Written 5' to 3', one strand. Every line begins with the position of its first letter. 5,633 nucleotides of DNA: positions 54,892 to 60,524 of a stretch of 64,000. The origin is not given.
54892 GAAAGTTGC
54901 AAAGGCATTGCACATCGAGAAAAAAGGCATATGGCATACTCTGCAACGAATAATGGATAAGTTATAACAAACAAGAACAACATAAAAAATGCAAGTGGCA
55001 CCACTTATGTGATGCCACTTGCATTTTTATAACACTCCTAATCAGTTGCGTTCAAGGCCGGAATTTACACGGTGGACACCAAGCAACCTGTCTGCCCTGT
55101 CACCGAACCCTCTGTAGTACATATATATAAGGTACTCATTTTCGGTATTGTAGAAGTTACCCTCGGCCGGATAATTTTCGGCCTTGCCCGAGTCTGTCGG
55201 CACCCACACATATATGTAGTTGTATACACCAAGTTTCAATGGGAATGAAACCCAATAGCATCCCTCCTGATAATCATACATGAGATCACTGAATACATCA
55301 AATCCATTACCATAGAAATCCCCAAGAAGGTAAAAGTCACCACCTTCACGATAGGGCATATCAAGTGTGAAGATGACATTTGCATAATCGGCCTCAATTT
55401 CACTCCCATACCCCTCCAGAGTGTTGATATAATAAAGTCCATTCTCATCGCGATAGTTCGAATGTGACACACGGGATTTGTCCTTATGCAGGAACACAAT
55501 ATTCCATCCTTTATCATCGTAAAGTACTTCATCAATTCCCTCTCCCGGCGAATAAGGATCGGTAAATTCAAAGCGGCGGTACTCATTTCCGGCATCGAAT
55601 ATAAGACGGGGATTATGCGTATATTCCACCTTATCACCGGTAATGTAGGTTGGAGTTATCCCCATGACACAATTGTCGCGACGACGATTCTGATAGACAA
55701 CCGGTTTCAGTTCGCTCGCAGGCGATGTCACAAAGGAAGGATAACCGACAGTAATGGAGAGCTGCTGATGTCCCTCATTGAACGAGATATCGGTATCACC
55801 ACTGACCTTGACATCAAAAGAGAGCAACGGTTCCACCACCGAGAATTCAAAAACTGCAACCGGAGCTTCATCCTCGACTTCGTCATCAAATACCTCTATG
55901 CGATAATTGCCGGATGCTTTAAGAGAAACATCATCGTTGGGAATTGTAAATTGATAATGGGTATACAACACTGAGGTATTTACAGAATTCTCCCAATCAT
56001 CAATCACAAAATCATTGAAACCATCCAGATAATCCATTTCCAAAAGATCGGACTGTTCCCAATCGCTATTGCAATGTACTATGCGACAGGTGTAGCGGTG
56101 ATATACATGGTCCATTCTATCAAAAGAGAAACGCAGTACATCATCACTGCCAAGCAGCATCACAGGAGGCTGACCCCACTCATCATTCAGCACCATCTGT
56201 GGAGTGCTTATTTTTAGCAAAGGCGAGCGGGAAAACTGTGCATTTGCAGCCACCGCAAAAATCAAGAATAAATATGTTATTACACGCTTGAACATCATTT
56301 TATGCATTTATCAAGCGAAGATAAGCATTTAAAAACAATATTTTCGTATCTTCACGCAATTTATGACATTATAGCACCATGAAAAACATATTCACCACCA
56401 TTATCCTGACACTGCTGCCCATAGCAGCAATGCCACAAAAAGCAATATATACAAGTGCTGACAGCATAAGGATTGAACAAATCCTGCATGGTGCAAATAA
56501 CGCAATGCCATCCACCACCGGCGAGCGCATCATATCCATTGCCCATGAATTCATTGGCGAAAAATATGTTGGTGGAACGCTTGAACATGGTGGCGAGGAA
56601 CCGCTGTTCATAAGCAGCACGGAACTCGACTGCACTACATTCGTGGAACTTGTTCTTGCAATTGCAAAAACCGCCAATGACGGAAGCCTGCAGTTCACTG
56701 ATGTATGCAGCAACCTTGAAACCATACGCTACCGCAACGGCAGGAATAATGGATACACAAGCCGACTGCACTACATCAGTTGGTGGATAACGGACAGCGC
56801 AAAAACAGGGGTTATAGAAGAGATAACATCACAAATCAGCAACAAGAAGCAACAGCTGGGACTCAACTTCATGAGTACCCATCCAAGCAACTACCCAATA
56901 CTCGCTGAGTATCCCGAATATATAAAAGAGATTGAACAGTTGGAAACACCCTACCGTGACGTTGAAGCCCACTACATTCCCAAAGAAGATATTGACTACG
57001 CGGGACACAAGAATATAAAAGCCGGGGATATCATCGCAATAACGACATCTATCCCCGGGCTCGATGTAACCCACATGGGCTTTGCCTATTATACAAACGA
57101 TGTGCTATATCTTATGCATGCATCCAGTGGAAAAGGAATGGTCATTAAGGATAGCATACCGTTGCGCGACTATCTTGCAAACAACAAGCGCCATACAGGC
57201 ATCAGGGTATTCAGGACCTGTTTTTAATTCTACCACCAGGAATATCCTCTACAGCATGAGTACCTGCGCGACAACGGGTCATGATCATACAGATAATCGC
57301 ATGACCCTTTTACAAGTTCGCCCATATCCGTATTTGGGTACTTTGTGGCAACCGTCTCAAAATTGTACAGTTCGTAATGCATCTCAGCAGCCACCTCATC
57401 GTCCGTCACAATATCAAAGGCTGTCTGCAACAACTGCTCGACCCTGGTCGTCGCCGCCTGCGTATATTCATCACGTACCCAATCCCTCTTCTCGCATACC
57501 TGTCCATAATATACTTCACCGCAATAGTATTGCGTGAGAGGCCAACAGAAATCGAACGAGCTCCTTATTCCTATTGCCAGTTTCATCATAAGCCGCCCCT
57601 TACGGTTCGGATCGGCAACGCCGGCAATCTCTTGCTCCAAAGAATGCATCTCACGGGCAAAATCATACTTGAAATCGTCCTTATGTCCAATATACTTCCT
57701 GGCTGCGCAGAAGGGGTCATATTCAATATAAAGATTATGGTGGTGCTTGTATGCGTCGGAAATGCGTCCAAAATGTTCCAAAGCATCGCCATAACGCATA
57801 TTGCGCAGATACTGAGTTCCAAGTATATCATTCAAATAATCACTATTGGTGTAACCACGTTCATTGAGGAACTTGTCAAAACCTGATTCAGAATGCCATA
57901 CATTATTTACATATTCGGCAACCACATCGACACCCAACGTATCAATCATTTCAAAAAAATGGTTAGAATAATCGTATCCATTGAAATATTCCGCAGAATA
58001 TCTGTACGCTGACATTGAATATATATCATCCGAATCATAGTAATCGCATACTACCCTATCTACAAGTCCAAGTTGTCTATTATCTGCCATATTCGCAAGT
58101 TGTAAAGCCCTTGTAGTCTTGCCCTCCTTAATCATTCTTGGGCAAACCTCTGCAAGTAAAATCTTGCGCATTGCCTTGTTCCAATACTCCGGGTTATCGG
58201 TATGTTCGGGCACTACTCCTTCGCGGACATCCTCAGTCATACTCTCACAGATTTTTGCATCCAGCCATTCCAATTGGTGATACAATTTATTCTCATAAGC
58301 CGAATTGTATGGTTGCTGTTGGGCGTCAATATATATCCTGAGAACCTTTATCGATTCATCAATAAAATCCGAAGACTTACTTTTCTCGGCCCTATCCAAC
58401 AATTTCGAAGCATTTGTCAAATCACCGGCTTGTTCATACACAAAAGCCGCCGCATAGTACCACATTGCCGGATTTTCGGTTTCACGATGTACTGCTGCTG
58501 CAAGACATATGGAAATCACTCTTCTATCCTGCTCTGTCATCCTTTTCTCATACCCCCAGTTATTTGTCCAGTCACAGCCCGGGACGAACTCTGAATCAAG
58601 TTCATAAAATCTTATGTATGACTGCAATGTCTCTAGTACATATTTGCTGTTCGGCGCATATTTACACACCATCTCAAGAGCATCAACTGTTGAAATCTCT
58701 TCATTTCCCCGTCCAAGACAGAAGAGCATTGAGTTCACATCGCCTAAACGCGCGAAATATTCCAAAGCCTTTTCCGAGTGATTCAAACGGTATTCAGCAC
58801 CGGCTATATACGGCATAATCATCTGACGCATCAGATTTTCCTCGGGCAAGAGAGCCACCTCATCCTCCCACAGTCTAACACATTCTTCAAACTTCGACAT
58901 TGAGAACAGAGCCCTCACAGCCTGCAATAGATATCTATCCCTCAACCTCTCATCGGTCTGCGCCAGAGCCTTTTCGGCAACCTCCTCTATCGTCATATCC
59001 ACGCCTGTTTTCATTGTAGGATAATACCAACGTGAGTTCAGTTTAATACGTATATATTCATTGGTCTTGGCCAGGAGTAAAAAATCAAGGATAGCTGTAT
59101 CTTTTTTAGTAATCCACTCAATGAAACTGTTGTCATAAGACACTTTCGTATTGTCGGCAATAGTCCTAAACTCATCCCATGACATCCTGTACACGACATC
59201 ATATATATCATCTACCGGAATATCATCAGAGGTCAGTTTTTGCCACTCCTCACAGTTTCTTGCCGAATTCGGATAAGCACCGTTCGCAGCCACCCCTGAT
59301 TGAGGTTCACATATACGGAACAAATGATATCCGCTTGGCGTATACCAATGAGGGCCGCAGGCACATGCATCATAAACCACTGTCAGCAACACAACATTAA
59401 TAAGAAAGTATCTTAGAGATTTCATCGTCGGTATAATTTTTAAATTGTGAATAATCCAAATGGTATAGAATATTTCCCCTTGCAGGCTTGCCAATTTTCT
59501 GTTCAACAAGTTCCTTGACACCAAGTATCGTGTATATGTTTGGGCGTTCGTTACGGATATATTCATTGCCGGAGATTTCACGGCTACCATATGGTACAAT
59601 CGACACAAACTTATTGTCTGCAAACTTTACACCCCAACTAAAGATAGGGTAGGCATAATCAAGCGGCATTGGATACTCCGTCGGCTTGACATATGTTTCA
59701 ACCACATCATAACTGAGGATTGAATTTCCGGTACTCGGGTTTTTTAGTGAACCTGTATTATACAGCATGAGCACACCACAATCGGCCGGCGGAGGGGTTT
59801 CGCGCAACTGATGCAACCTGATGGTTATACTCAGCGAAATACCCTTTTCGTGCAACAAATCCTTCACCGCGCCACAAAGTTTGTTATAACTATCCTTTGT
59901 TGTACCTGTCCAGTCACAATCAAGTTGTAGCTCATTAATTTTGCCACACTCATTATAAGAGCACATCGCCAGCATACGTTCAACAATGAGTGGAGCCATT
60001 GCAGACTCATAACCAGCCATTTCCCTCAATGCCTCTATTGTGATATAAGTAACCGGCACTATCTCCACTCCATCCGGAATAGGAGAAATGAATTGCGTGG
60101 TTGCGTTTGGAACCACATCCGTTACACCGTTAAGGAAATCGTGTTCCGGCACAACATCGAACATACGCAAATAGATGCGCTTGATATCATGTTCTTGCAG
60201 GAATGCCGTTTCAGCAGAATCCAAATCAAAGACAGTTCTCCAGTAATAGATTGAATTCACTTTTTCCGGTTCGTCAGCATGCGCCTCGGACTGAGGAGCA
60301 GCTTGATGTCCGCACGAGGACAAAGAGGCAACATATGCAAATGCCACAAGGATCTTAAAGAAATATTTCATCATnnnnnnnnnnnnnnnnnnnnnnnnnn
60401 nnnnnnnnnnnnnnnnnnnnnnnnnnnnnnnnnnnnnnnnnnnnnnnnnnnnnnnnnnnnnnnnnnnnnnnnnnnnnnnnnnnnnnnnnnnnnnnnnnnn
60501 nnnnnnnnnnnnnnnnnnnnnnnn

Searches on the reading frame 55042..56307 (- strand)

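Call 5: search_protein_families(library=pfam, proteins=[window:55042-56307:-], max_evalue=0.01)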
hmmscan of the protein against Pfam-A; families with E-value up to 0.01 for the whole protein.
window:55042-56307:- (421 aa): 1 family
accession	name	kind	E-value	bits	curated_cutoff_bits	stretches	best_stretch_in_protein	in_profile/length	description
PF17116.11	T9SS_plug_1st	-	1e-39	135.8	23.9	1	33-159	1-126/126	Type 9 secretion system plug protein 1st domain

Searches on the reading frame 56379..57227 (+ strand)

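Call 5: search_protein_families(library=pfam, proteins=[window:56379-57227:+], max_evalue=0.01)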
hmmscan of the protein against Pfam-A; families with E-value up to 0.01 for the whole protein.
window:56379-57227:+ (282 aa): 1 family
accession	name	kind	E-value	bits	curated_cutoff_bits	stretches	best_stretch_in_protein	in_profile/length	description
PF07313.18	AmiA-like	-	6.8e-47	160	27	1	54-270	2-200/202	N-acetylmuramoyl-L-alanine amidase-like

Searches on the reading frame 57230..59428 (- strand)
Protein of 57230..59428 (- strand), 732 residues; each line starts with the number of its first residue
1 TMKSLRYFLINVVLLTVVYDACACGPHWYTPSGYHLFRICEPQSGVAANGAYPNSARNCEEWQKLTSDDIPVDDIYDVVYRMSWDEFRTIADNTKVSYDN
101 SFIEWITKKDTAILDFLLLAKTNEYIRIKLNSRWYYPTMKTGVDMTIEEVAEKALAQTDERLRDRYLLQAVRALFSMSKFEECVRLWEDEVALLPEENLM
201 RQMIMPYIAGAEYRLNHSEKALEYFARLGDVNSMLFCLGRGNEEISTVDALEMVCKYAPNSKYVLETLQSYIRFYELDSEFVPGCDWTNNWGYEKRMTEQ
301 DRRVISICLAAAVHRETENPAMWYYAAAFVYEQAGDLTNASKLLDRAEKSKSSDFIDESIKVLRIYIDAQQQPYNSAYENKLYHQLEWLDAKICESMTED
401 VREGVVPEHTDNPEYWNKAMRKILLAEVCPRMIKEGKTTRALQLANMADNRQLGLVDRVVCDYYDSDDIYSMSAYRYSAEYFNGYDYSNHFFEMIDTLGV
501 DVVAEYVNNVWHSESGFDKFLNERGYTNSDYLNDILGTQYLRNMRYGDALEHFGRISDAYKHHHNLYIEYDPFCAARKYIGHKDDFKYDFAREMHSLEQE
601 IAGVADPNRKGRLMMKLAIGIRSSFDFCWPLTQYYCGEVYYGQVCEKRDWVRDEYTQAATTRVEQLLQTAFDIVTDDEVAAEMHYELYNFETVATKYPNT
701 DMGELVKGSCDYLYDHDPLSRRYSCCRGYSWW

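Call 5: search_protein_families(library=pfam, proteins=[window:57230-59428:-], max_evalue=0.01)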
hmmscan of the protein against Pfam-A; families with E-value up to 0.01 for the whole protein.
window:57230-59428:- (732 aa): 1 family
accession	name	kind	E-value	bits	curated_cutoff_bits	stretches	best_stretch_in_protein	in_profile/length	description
PF13428.12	TPR_14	-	6.3e-06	26.8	23.5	0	324-349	4-30/44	Tetratricopeptide repeat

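Call 23: search_protein_families(library=ncbifam, proteins=[window:57230-59428:-], max_evalue=0.01)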
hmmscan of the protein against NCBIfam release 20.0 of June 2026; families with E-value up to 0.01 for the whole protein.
window:57230-59428:- (732 aa): 0 families

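Call 41: search_protein_families(library=pfam, proteins=[window:57230-59428:-], max_evalue=10)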
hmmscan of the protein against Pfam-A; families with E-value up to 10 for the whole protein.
window:57230-59428:- (732 aa): 9 families
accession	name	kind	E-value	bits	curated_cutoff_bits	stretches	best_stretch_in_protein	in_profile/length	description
PF13428.12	TPR_14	-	6.3e-06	26.8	23.5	1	324-349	4-30/44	Tetratricopeptide repeat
PF04652.21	Vta1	-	0.018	15.4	26.8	1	308-353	5-60/145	Vta1 like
PF25062.1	ARM_TT21_N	-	0.024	14.8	40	1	311-375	88-152/222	Tetratricopeptide repeat protein 21 N-terminal ARM repeat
PF12895.13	ANAPC3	-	0.027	15.2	27.2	1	148-188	9-47/82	Anaphase-promoting complex, cyclosome, subunit 3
PF07719.23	TPR_2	-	0.16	12.6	27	1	323-347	3-27/34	Tetratricopeptide repeat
PF13424.12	TPR_12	-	0.21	12.2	30.1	1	321-347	45-71/77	Tetratricopeptide repeat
PF13174.12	TPR_6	-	0.54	11.5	26.3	0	324-346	3-25/33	Tetratricopeptide repeat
PF13432.12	TPR_16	-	0.75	10.8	32.7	1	309-352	20-62/65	Tetratricopeptide repeat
PF14559.12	TPR_19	-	0.88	10.4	25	1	309-349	14-53/68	Tetratricopeptide repeat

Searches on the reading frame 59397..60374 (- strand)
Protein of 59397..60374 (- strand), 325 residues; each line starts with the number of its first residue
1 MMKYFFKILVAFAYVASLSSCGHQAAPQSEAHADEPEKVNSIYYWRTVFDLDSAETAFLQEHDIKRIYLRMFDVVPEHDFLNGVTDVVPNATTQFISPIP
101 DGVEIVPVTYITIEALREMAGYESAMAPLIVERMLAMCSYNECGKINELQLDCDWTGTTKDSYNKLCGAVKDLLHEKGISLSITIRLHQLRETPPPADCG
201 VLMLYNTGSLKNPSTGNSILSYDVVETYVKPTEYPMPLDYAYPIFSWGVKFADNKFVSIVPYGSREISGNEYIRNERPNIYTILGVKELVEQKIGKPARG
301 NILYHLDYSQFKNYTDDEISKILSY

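Call 5: search_protein_families(library=pfam, proteins=[window:59397-60374:-], max_evalue=0.01)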
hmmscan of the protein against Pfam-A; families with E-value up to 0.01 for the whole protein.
window:59397-60374:- (325 aa): 0 families

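Call 23: search_protein_families(library=ncbifam, proteins=[window:59397-60374:-], max_evalue=0.01)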
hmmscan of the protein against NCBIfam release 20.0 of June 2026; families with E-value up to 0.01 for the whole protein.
window:59397-60374:- (325 aa): 0 families

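Call 41: search_protein_families(library=pfam, proteins=[window:59397-60374:-], max_evalue=10)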
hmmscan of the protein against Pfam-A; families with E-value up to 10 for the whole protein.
window:59397-60374:- (325 aa): 0 families

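Call 42: find_homologous_proteins(query=window:59397-60374:-)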
Query window:59397-60374:- (325 aa): 1622 proteins with E <= 0.001 among 2204 candidates; the best 120 are listed.
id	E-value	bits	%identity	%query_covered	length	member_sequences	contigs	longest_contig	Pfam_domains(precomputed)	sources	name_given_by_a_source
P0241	3.8e-204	695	94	100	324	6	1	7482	-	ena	-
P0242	6.1e-188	642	86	100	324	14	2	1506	-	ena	-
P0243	9.3e-184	628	84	100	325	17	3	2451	-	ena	-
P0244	1.1e-180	618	86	97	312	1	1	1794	-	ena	-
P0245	7.6e-176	602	81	100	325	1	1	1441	-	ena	-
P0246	1.3e-170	585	79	100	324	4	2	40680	-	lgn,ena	-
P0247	2.1e-169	581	80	96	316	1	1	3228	-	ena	-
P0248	1.3e-168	578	80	96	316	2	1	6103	-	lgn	-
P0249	1.5e-166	572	79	96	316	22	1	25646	-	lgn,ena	-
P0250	7.7e-157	540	76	97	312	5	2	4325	-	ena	-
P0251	2.6e-154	531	73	100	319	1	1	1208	-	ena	-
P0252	5.1e-154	530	73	100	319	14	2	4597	-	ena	-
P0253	9.8e-154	530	73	100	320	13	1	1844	-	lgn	-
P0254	1.7e-153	529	74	97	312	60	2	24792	-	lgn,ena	-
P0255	2.8e-152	525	72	100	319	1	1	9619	-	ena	-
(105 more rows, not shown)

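Call 45: search_solved_structures(query=A3, max_evalue=1)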
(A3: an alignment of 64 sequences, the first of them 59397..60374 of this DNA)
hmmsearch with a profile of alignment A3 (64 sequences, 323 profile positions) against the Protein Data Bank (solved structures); distinct sequences matched with E-value up to 1: 2.
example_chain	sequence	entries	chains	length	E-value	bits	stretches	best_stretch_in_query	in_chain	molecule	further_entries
9m8w_A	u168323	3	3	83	0.3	13.2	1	264-313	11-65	ProteinMPNN-designed ubiquitin variant R4 | NMR structure ofProteinMPNN-designed ubiquitin variant R4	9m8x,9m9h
8j0a_A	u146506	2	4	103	0.49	12.5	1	264-303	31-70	Ubiquitin variant R4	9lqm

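Call 54: predict_structure(alignment_id=A3)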
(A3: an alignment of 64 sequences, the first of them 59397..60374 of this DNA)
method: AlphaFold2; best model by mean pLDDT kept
length: 325 residues; sequences in the alignment: 64
mean_pLDDT: 88.4   pTM: 0.82
mean pLDDT of the five models: 88.4, 87.3, 87.2, 86.9, 79.3
residues with pLDDT >= 90: 228; 70-90: 66; 50-70: 15; < 50: 16
segments of 3 or more residues with pLDDT < 50: 19-34
pLDDT, mean of each block of 10 residues (from residue 1): 64 59 36 65 93 93 96 93 91 90 96 95 96 96 97 93 98 98 95 95 88 89 90 90 92 94 89 92 95 92 88 88 90
secondary structure, 60 per line:
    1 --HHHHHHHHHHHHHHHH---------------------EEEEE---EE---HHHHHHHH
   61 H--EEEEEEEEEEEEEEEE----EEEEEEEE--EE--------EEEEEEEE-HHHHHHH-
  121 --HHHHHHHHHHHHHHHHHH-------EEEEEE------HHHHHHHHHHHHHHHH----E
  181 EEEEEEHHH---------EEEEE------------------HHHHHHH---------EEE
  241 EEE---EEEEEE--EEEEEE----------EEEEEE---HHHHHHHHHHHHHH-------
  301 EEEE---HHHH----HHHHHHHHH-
elements in order: H3-18 E40-44 H53-61 E64-79 E84-91 E104-111 H113-119 H123-140 E148-153 H160-175 E180-186 E199-203 H222-228 E238-243 E247-252 E255-260 E271-276 H280-293 E301-304 H308-311 H316-324

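Call 56: fold_search(model_id=the predicted structure, library=pdb)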
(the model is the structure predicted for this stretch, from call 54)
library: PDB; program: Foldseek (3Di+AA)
matches with E <= 10: 1089; with E <= 0.001: 54
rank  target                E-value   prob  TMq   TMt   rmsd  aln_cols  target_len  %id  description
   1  4s3j_C                1.1e-07  1.00  0.47  0.38   7.2       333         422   11  Crystal structure of the Bacillus cereus spore cortex-lytic enzyme SleL (released 2015-08-19)
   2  5y29                  2.2e-07  1.00  0.51  0.45   6.8       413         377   11  Crystal structure of Ostrinia furnacalis Group II chitinase catalytic domain 1 (released 2018-01-17)
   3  4s3j_A                2.8e-07  1.00  0.48  0.38   7.3       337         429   10  Crystal structure of the Bacillus cereus spore cortex-lytic enzyme SleL (released 2015-08-19)
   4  4s3j_B                3.0e-07  1.00  0.49  0.39   6.7       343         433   11  Crystal structure of the Bacillus cereus spore cortex-lytic enzyme SleL (released 2015-08-19)
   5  9vtv_B                3.8e-07  1.00  0.45  0.66   5.9       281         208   12  Chitinase TfeC from Yersinia pseudotuberculosis (released 2025-11-05)
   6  8y6t_B                6.1e-07  1.00  0.46  0.67   5.6       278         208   12  Chitinase TfeC from Yersinia pseudotuberculosis (released 2025-02-05)
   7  4s3k                  7.3e-07  1.00  0.48  0.38   7.2       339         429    8  Crystal structure of the Bacillus megaterium QM B1551 spore cortex-lytic enzyme SleL (released 2015-08-19)
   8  8y6t_D                9.3e-07  1.00  0.47  0.68   5.7       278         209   12  Chitinase TfeC from Yersinia pseudotuberculosis (released 2025-02-05)
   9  5jh8                  1.1e-06  1.00  0.53  0.54   7.4       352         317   11  Crystal structure of chitinase from Chromobacterium violaceum ATCC 12472 (released 2016-05-25)
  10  3bxw_A                1.3e-06  1.00  0.50  0.46   7.9       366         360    9  Crystal Structure of Stabilin-1 Interacting Chitinase-Like Protein, SI-CLP (released 2009-01-20)
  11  8hw7_A                1.4e-06  1.00  0.48  0.48   7.2       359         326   10  Crystal structure of Heterodera glycines chitinase 2 D129A/E131A mutant in complex with chitopentaose (released 2024-06-05)
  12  6k7z_A                1.9e-06  1.00  0.45  0.51   7.1       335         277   12  Crystal structure of a GH18 chitinase from Pseudoalteromonas aurantia (released 2020-06-10)
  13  8hw8_A                2.6e-06  1.00  0.48  0.48   7.1       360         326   10  Crystal structure of Heterodera glycines chitinase 2 D129A/E131A mutant in complex with nodulation factor SmNF-V (C16: (released 2024-06-05)
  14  6k7z_C                4.7e-06  1.00  0.45  0.52   7.1       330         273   12  Crystal structure of a GH18 chitinase from Pseudoalteromonas aurantia (released 2020-06-10)
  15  3bxw_B                5.9e-06  1.00  0.51  0.47   7.2       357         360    9  Crystal Structure of Stabilin-1 Interacting Chitinase-Like Protein, SI-CLP (released 2009-01-20)
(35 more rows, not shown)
